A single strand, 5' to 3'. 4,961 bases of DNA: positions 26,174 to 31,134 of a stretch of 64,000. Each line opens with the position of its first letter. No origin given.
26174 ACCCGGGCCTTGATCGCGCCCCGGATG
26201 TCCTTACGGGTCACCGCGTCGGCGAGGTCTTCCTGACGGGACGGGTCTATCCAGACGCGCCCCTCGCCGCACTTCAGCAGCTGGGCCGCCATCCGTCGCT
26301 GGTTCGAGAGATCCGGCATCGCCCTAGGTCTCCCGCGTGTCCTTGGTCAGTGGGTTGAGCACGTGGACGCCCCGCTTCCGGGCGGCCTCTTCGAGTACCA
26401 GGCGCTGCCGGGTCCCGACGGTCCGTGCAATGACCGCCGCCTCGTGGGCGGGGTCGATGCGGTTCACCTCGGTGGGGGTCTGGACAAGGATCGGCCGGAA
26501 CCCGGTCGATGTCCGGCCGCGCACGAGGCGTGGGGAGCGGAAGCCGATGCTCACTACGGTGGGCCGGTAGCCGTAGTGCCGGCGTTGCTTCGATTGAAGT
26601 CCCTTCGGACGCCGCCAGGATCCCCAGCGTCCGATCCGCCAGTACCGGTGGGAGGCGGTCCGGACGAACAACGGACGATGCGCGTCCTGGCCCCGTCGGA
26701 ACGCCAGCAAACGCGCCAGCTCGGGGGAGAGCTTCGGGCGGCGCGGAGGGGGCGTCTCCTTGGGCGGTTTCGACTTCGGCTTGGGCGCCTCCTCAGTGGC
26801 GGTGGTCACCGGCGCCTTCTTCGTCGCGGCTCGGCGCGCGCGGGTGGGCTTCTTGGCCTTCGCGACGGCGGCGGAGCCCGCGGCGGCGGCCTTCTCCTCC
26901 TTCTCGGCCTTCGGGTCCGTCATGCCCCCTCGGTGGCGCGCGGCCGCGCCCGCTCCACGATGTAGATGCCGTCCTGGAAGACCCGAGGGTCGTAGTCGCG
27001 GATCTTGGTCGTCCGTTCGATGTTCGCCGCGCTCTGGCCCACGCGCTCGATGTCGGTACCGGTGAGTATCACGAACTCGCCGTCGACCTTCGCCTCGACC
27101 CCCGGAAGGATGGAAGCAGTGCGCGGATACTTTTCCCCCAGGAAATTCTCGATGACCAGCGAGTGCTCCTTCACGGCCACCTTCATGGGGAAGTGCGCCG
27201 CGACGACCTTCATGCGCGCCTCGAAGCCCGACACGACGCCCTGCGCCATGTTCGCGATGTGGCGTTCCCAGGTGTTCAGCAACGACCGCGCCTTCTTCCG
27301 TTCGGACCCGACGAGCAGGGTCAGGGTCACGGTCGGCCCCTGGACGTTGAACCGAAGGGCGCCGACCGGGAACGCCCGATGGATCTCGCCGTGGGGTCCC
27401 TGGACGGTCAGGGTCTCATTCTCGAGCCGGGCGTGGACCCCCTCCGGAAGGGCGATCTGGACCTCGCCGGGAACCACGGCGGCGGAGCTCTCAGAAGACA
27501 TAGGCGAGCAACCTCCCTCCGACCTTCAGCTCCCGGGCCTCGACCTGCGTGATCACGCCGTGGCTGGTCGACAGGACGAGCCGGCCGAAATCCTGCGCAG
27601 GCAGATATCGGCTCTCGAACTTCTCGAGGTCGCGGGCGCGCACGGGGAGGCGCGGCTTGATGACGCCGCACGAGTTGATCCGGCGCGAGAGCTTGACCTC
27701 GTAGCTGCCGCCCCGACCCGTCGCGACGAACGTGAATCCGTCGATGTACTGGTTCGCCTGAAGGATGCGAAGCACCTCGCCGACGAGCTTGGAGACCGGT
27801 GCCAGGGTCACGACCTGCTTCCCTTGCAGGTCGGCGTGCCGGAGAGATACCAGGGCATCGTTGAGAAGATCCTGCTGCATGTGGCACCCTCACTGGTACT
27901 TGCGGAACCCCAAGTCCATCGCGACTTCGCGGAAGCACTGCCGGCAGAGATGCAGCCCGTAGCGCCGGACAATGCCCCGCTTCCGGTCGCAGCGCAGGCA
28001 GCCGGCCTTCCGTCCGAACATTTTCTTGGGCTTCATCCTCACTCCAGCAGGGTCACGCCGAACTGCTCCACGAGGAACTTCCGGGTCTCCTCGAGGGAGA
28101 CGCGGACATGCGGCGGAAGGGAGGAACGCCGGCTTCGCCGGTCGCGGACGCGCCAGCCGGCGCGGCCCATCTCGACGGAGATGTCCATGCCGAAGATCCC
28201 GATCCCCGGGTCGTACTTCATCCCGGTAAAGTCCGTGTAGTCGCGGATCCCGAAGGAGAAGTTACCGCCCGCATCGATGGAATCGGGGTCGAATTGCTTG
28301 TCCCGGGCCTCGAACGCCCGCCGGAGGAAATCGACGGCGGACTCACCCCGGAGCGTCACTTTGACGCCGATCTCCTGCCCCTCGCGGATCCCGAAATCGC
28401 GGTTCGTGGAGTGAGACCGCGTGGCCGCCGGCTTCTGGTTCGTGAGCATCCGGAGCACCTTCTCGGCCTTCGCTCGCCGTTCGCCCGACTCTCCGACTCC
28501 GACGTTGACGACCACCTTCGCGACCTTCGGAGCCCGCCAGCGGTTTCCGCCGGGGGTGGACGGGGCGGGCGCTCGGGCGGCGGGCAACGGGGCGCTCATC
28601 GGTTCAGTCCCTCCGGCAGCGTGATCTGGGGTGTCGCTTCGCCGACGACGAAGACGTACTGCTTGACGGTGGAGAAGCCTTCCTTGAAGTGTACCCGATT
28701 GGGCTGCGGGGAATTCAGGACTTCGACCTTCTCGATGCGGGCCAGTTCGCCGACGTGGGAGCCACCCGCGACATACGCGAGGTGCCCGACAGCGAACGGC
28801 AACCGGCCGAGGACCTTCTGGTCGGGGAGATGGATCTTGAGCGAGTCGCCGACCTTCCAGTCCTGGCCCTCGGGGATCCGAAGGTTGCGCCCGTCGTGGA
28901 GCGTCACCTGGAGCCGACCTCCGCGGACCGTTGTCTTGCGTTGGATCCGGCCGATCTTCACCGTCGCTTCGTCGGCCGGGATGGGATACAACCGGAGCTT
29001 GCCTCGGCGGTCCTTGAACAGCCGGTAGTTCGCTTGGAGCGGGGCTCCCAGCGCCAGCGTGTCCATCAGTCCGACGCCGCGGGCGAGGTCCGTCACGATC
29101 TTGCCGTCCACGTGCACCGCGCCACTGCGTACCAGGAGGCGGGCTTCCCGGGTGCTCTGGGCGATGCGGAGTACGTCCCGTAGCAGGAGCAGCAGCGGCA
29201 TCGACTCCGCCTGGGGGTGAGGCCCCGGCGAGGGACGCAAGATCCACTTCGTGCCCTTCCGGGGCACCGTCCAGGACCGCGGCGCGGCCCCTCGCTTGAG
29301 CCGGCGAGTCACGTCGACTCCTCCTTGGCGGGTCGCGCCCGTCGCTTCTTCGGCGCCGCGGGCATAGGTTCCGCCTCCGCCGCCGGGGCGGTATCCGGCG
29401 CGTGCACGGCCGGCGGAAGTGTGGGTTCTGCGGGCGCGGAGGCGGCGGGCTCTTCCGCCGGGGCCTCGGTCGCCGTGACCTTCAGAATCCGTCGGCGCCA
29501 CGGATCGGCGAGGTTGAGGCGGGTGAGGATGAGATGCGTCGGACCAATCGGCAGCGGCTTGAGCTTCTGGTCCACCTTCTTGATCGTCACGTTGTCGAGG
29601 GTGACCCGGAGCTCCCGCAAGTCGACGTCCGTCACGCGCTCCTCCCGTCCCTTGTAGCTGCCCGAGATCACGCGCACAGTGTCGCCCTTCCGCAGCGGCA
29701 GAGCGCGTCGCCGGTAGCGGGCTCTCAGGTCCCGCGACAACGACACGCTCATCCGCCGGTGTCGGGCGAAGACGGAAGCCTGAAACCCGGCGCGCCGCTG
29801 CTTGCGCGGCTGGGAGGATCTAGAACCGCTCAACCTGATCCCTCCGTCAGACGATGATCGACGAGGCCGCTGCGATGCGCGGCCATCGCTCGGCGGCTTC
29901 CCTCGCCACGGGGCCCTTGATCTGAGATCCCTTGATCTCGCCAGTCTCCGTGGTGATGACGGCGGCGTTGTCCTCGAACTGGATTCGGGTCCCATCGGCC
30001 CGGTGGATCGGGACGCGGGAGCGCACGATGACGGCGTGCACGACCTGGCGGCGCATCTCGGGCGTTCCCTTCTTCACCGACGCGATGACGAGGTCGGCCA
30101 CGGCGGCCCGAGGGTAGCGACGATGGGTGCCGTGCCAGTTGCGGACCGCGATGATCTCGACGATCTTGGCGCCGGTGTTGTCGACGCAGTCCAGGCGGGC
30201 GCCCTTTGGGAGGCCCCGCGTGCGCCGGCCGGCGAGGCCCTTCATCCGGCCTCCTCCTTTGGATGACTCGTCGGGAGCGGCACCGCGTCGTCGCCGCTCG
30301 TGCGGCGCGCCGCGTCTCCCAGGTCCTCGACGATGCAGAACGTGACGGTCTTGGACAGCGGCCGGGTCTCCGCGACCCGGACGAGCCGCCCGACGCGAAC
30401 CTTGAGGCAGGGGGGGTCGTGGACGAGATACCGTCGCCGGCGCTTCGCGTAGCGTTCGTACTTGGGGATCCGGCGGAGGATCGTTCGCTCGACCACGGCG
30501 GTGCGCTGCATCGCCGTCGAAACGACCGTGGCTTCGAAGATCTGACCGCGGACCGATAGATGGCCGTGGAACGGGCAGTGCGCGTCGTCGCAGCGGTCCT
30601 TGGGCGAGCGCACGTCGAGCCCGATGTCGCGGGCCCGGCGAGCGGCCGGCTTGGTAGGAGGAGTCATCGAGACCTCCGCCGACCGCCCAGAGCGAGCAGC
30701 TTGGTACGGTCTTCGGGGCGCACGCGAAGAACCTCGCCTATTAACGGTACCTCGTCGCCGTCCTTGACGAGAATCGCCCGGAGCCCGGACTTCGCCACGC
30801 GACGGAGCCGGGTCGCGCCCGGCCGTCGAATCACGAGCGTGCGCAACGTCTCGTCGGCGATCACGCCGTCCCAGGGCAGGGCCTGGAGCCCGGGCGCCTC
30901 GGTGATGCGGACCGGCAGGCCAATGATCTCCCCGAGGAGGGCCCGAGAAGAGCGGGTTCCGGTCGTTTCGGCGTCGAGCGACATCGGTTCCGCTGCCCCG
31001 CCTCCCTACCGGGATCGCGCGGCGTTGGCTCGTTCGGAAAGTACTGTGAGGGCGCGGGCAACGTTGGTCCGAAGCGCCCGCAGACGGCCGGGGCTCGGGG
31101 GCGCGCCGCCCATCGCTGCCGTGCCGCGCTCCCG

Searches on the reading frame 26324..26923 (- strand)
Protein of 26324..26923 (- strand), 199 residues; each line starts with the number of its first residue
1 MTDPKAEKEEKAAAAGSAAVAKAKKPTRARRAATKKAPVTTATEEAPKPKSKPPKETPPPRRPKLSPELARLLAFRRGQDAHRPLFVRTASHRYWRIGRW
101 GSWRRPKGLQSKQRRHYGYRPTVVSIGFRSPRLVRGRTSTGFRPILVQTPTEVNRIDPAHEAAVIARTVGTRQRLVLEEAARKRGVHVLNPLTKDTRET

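Call 32: search_protein_families(library=pfam, proteins=[window:26324-26923:-])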
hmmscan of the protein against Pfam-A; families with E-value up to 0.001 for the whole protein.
window:26324-26923:- (199 aa): 1 family
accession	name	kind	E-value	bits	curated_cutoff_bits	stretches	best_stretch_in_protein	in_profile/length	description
PF01655.23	Ribosomal_L32e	-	9.5e-28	97.1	25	1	84-190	2-108/108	Ribosomal protein L32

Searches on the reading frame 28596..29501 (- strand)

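Call 32: search_protein_families(library=pfam, proteins=[window:28596-29501:-])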
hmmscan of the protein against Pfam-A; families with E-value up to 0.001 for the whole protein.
window:28596-29501:- (301 aa): 4 families
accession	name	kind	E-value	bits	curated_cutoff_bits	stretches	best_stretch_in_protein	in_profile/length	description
PF00900.26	Ribosomal_S4e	-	9.4e-24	83.4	25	1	157-230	3-75/75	Ribosomal family S4e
PF08071.17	RS4NT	-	2.9e-11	43.6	27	1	66-96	5-35/37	RS4NT (NUC023) domain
PF01479.30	S4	-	1.5e-07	31.5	22.8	1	111-148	10-47/48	S4 domain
PF22421.1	SYY_C-terminal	-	0.00019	21.7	27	1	98-144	16-61/83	Tyrosine--tRNA ligase SYY-like C-terminal domain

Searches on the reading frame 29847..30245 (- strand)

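Call 32: search_protein_families(library=pfam, proteins=[window:29847-30245:-])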
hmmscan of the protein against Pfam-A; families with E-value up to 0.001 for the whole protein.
window:29847-30245:- (132 aa): 1 family
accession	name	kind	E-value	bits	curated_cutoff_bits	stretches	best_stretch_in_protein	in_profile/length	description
PF00238.24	Ribosomal_L14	-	1.7e-37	128.5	23.6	1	14-131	4-121/122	Ribosomal protein L14p/L23e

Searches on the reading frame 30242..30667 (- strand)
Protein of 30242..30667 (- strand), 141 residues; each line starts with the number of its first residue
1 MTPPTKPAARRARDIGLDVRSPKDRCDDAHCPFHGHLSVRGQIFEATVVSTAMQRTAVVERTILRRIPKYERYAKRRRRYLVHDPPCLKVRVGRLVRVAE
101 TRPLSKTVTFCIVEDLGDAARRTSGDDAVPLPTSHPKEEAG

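Call 32: search_protein_families(library=pfam, proteins=[window:30242-30667:-])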
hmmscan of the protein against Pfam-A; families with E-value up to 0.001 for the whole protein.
window:30242-30667:- (141 aa): 2 families
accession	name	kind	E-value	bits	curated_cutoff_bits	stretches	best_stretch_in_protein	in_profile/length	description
PF00366.26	Ribosomal_S17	-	3.9e-23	81.8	25.9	1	47-114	2-68/68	Ribosomal protein S17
PF16205.10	Ribosomal_S17_N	-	0.00012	22.9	27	1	9-44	30-69/69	Ribosomal_S17 N-terminal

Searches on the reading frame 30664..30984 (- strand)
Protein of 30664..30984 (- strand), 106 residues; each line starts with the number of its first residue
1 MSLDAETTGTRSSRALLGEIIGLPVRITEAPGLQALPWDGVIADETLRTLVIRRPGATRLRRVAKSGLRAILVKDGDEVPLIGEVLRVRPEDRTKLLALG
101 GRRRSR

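Call 32: search_protein_families(library=pfam, proteins=[window:30664-30984:-])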
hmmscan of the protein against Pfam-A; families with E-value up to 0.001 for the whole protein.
window:30664-30984:- (106 aa): 1 family
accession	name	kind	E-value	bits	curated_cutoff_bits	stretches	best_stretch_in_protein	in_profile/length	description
PF01868.21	RNase_P-MRP_p29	-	2.3e-07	31.1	27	1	19-95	7-83/84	Ribonuclease P/MRP, subunit p29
